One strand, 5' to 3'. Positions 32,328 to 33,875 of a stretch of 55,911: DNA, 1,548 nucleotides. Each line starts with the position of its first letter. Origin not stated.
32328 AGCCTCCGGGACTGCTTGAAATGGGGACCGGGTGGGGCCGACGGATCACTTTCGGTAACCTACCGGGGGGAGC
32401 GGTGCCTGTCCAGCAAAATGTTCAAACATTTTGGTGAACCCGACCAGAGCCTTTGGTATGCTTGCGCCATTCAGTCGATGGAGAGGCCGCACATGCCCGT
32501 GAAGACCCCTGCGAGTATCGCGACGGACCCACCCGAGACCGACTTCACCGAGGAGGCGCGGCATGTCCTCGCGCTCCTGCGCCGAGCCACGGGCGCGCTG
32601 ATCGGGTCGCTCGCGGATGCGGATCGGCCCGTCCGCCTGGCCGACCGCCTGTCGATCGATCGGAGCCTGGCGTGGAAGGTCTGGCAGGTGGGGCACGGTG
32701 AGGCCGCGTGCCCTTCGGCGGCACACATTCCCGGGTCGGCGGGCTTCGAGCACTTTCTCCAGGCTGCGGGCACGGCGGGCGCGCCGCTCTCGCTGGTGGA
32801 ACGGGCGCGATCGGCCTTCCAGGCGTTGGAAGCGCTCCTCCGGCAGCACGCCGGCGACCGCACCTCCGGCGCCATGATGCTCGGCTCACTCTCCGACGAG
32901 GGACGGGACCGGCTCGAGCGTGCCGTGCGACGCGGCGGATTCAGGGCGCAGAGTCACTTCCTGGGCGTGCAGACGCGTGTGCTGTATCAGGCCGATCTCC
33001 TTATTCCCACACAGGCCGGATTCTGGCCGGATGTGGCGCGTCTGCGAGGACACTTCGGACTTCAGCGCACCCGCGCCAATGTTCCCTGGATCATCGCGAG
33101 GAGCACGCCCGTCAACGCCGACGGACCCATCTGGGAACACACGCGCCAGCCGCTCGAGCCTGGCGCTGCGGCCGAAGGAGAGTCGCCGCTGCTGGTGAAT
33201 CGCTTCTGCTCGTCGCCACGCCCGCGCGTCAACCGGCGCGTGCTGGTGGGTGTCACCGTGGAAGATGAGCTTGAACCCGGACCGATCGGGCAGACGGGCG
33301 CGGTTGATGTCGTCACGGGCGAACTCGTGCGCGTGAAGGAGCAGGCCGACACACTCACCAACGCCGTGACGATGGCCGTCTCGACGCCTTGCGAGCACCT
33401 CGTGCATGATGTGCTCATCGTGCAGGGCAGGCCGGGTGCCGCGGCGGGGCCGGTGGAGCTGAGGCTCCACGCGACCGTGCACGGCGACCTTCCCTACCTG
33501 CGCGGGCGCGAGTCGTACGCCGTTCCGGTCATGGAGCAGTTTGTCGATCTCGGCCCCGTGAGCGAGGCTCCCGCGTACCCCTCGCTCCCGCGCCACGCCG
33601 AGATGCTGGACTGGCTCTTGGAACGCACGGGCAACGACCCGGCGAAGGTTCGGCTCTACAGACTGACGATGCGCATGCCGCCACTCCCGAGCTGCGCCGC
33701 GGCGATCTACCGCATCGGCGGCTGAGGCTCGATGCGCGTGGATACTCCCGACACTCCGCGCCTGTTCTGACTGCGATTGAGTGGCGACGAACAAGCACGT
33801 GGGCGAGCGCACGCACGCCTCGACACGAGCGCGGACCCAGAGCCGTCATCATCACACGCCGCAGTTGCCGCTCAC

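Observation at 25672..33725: Two paralogous, uncharacterised ~420-aa cytoplasmic proteins embedded in the exoprotein island in the same local arrangement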

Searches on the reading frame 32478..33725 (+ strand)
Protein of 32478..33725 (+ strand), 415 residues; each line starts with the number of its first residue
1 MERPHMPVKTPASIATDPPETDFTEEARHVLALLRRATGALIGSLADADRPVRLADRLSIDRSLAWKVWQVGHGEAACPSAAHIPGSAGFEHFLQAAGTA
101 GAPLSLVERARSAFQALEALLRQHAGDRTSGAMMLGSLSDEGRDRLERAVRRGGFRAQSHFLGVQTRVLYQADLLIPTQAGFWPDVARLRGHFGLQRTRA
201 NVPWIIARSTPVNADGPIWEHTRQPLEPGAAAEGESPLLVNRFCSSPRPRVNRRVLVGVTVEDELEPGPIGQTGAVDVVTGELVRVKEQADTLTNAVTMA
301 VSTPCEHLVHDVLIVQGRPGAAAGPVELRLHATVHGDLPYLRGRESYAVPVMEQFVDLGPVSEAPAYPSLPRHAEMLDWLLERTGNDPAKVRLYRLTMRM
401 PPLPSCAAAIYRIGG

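Call 6: search_protein_families(library=pfam, proteins=[window:32478-33725:+], max_evalue=1)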
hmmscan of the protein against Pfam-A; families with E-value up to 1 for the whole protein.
window:32478-33725:+ (415 aa): 0 families

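Call 7: search_protein_families(library=ncbifam, proteins=[window:32478-33725:+], max_evalue=1)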
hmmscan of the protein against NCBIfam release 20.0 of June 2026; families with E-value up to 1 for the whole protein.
window:32478-33725:+ (415 aa): 1 family
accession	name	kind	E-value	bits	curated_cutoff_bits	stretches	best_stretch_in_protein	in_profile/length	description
NF047320.1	morpho_MmpB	equivalog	0.028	14.4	34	1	17-37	5-24/39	morphogenic membrane protein MmpB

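Call 11: find_homologous_proteins(query=window:32478-33725:+)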
Query window:32478-33725:+ (415 aa): 32 proteins with E <= 0.001 among 8000 candidates.
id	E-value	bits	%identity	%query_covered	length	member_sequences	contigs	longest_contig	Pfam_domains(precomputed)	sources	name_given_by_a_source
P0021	3.5e-270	914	100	99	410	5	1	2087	-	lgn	-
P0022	5.8e-127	442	57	94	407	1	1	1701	-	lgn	-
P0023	1.9e-116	408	49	97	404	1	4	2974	-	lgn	-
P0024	2.9e-116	407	51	95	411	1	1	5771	-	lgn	-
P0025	3.7e-114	400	51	94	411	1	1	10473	-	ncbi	-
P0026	3.2e-113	397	53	87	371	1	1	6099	-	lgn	-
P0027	1.1e-112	395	51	89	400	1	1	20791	-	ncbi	-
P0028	3.5e-112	394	49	97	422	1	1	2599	-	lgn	-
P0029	4.3e-110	387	47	96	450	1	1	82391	-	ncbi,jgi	jgi:hypothetical protein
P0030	6.8e-110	386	50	96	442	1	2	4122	-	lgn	-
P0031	2.8e-109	384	49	100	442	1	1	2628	-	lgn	-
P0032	3.3e-109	384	49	94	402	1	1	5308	-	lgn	-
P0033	5.3e-109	383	50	94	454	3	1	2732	-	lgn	-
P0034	1.8e-108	381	47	98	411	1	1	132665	-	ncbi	-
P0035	1.5e-107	378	47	94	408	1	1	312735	-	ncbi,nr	ncbi:MAG: hypothetical protein SFZ23_12385 [Planctomycetota bacterium]|nr:hypothetical protein [Plan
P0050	2.7e-95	338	48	94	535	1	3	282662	-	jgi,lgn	jgi:hypothetical protein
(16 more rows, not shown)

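Call 17: find_encoding_contigs(protein=P0035, flank=10000, max_places=1)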
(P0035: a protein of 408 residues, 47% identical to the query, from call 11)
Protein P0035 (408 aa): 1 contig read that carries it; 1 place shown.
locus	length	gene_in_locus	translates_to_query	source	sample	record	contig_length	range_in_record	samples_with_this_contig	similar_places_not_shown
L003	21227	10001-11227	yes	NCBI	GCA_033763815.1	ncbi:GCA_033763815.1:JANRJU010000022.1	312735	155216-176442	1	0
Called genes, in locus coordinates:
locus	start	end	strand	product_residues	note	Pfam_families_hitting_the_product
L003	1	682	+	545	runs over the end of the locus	PF03741:TerC, PF09656:PGPGW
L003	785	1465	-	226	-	-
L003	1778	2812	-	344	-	PF00753:Lactamase_B, PF23023:Anti-Pycsar_Apyc1 (weak), PF12706:Lactamase_B_2 (weak)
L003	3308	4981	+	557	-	-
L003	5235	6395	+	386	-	PF00072:Response_reg, PF01339:CheB_methylest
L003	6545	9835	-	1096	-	-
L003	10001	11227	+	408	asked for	-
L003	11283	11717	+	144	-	PF11969:DcpS_C, PF01230:HIT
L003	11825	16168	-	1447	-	-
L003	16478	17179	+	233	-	-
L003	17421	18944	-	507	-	-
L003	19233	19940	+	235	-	PF00849:PseudoU_synth_2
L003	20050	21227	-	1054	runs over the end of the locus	PF00069:Pkinase, PF07714:PK_Tyr_Ser-Thr, PF03109:ABC1 (weak)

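Call 19: find_encoding_contigs(protein=P0050, flank=10000, max_places=1)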
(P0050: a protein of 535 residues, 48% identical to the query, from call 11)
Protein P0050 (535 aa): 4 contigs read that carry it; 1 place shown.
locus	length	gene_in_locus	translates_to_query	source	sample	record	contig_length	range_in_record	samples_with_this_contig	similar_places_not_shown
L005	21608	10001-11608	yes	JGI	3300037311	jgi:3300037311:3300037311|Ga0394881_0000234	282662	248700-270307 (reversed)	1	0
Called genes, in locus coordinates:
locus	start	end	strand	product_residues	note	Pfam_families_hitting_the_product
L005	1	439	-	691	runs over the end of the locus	PF00122:E1-E2_ATPase, PF00702:Hydrolase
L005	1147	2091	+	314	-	PF01210:NAD_Gly3P_dh_N, PF07479:NAD_Gly3P_dh_C, PF20618:GPD_NAD_C_bact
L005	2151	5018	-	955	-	PF00160:Pro_isomerase, PF17957:Big_7 (faint)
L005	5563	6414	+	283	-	PF00753:Lactamase_B, PF23023:Anti-Pycsar_Apyc1 (weak), PF12706:Lactamase_B_2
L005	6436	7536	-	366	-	-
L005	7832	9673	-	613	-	PF01483:P_proprotein (faint)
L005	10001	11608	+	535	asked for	-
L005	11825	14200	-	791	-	PF00413:Peptidase_M10, PF18911:PKD_4 (faint), PF22352:K319L-like_PKD (faint)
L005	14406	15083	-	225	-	-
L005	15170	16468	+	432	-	PF13472:Lipase_GDSL_2 (weak)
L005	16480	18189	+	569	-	PF02934:GatB_N, PF02637:GatB_Yqey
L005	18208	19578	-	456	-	PF00579:tRNA-synt_1b, PF22421:SYY_C-terminal, PF01479:S4 (faint)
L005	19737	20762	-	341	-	PF07963:N_methyl (weak)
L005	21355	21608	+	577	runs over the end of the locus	PF01487:DHquinase_I, PF08501:Shikimate_dh_N, PF18317:SDH_C (weak)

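Call 26: find_encoding_contigs(protein=P0034, flank=10000, max_places=1)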
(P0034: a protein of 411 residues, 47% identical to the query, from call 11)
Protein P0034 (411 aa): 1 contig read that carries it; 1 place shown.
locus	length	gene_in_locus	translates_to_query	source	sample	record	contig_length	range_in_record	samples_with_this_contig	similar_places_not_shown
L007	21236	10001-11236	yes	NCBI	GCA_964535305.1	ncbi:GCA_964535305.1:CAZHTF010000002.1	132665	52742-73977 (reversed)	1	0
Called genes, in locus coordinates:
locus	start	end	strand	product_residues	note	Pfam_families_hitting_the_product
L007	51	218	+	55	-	PF00471:Ribosomal_L33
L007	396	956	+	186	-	PF00584:SecE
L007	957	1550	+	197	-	PF02357:NusG, PF00467:KOW (weak)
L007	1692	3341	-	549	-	PF01483:P_proprotein (faint), PF22352:K319L-like_PKD (faint)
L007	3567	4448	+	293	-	PF00535:Glycos_transf_2, PF13641:Glyco_tranf_2_3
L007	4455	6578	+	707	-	PF02366:PMT (weak), PF13231:PMT_2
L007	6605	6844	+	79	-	-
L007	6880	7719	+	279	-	PF00149:Metallophos, PF12850:Metallophos_2 (faint), PF14582:Metallophos_3 (faint)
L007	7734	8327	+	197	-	PF02224:Cytidylate_kin (faint), PF13671:AAA_33 (faint), PF01202:SKI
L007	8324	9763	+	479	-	PF06750:A24_N_bact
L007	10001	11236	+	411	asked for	-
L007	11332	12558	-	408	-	PF00561:Abhydrolase_1, PF12697:Abhydrolase_6 (weak), PF12146:Hydrolase_4 (weak)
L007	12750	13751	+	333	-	PF01297:ZnuA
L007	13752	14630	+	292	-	PF00005:ABC_tran, PF02463:SMC_N (faint), PF13304:AAA_21 (faint)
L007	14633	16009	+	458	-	PF00950:ABC-3, PF01032:FecCD, PF02742:Fe_dep_repr_C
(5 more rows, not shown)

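Call 36: find_related_loci(query=A2, collection=genome_contigs, flank=6000)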
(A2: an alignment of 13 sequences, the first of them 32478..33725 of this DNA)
Query A2 (415 aa) in genome_contigs; peptide patterns used: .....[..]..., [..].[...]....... (x = any residue, [..] = any of these).
53 stretches matched a pattern; 11 encode a relative of the query (tblastn E <= 1e-3); 11 distinct loci.
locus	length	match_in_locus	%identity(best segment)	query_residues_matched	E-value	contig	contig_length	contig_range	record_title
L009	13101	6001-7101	51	41-411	1e-113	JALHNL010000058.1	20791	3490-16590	MAG: Phycisphaerales bacterium isolate Bin_61_1 c_000000010593, whole genome shotgun sequence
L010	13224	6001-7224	47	6-411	7e-113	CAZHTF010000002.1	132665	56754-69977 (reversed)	MAG TPA_asm: uncultured Planctomycetales bacterium isolate binchicken_co58_172 genome assembly, contig: NODE_101_length_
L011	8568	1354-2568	48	7-413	2e-111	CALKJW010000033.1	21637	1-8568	MAG: uncultured Phycisphaerales bacterium isolate N1_Bin_METABAT__128_1 genome assembly, contig: c_000003250706, whole g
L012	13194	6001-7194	47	23-413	1e-108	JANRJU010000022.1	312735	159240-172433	MAG: Planctomycetota bacterium isolate bins.190 k141_3932635, whole genome shotgun sequence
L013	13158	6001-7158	45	23-411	3e-105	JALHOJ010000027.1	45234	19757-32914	MAG: Phycisphaerales bacterium isolate bin.134_sub c_000000003959, whole genome shotgun sequence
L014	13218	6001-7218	46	7-413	1e-103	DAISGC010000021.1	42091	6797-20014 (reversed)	MAG TPA_asm: Phycisphaerales bacterium isolate CTOTU1214 NODE_311_length_42091_cov_13.029594, whole genome shotgun seque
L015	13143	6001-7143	48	22-411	9e-104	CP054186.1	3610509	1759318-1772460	MAG: Phycisphaeraceae bacterium isolate H1_PLA1 chromosome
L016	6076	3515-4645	41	31-411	6e-82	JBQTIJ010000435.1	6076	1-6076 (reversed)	MAG: Phycisphaerales bacterium isolate SAW314 c_000000398948, whole genome shotgun sequence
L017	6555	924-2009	39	50-412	5e-74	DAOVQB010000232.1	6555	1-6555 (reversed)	MAG TPA_asm: Candidatus Eisenbacteria bacterium isolate CSMAG_1564 CSMAG_1564_k141_1818553_length_6555_cov_19.0000, whol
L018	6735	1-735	41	162-410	1e-56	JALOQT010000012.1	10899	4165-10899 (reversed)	MAG: Phycisphaerales bacterium isolate Prado162 scaffold_11719, whole genome shotgun sequence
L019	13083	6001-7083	33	50-411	3e-55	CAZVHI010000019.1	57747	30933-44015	MAG TPA_asm: uncultured bacterium isolate binchicken_co97_418 genome assembly, contig: NODE_2046_length_57747_cov_34.623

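Call 50: find_related_loci(query=A2, collection=metagenome_contigs, flank=5000)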
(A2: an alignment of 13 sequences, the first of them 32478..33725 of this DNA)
Query A2 (415 aa) in metagenome_contigs; peptide patterns used: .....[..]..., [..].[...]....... (x = any residue, [..] = any of these).
76 stretches matched a pattern; 1 encode a relative of the query (tblastn E <= 1e-3); 1 distinct loci.
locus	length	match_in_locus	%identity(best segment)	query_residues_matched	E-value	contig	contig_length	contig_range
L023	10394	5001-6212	44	1-413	3e-106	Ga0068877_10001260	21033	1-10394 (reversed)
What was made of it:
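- Tried and rejected: The narrower alignment gave 11 genome loci and only 1 metagenome locus (calls 36, 50), so the locus set is modest.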

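Call 60: search_protein_families(library=ncbifam, proteins=[L003:6545-9835:-, L005:7832-9673:-], max_evalue=0.01)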
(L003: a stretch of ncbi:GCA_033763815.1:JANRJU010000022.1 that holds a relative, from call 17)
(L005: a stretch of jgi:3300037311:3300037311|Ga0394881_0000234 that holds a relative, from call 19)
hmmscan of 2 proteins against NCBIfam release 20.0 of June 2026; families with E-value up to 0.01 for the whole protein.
L003:6545-9835:- (1096 aa): 3 families
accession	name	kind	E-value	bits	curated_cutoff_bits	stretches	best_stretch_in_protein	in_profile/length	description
NF041540.1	dockerin_GC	domain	4.5e-08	33.4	29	1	1043-1096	1-67/67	GC-type dockerin domain-anchored protein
TIGR04247.1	NosD_copper_fam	subfamily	4.6e-07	28.8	300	1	35-164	1-122/377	nitrous oxide reductase family maturation protein NosD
NF041518.1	choice_anch_Q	domain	0.0002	21.6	25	1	980-1039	14-58/58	choice-of-anchor Q domain-containing protein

L005:7832-9673:- (613 aa): 2 families
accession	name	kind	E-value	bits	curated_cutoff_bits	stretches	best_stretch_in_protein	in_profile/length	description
NF041540.1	dockerin_GC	domain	1.7e-05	25.1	29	1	559-611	1-66/67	GC-type dockerin domain-anchored protein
NF041940.1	choice_anch_X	domain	8e-05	22.3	25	1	263-285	1-23/37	choice-of-anchor X domain-containing protein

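Call 73: search_protein_families(library=padloc, proteins=[window:32493-33725:+], max_evalue=1)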
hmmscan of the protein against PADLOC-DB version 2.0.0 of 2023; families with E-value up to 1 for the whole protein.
window:32493-33725:+ (410 aa): 0 families

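Call 74: search_protein_families(library=phrogs, proteins=[window:32493-33725:+], max_evalue=1)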
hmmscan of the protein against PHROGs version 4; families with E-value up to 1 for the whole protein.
window:32493-33725:+ (410 aa): 0 families

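Call 80: list_cluster_members(proteins=[P0021, P0001, P0251, P0035])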
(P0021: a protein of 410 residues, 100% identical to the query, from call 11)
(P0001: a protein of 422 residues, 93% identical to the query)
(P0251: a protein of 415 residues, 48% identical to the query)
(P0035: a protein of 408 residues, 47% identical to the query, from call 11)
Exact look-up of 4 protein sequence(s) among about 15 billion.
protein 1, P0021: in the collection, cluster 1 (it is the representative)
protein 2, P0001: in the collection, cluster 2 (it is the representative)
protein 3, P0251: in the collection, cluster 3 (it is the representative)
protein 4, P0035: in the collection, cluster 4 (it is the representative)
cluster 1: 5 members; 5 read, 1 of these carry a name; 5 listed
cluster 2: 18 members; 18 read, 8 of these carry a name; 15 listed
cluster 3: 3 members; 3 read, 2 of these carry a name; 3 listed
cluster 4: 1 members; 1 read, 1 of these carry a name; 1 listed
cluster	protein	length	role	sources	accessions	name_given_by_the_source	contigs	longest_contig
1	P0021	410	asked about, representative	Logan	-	-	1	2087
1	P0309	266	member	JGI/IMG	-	hypothetical protein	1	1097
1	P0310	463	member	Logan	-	-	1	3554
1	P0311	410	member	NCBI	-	-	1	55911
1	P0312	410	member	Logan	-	-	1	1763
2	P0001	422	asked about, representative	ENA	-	-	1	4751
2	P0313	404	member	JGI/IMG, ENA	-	hypothetical protein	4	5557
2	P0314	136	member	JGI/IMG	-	hypothetical protein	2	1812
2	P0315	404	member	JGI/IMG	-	hypothetical protein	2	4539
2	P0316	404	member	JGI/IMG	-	hypothetical protein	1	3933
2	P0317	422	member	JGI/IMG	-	hypothetical protein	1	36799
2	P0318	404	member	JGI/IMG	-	hypothetical protein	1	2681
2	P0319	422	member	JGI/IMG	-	hypothetical protein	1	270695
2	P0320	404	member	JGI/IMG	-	hypothetical protein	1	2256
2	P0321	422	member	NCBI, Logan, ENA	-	-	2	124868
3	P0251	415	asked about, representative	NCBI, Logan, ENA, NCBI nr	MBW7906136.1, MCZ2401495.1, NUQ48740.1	MAG: hypothetical protein LC135_16775 [Phycisphaerae bacterium] | hypothetical protein [Phycisphaerae bacterium]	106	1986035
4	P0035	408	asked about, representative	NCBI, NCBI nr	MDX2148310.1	MAG: hypothetical protein SFZ23_12385 [Planctomycetota bacterium] | hypothetical protein [Planctomycetota bacterium]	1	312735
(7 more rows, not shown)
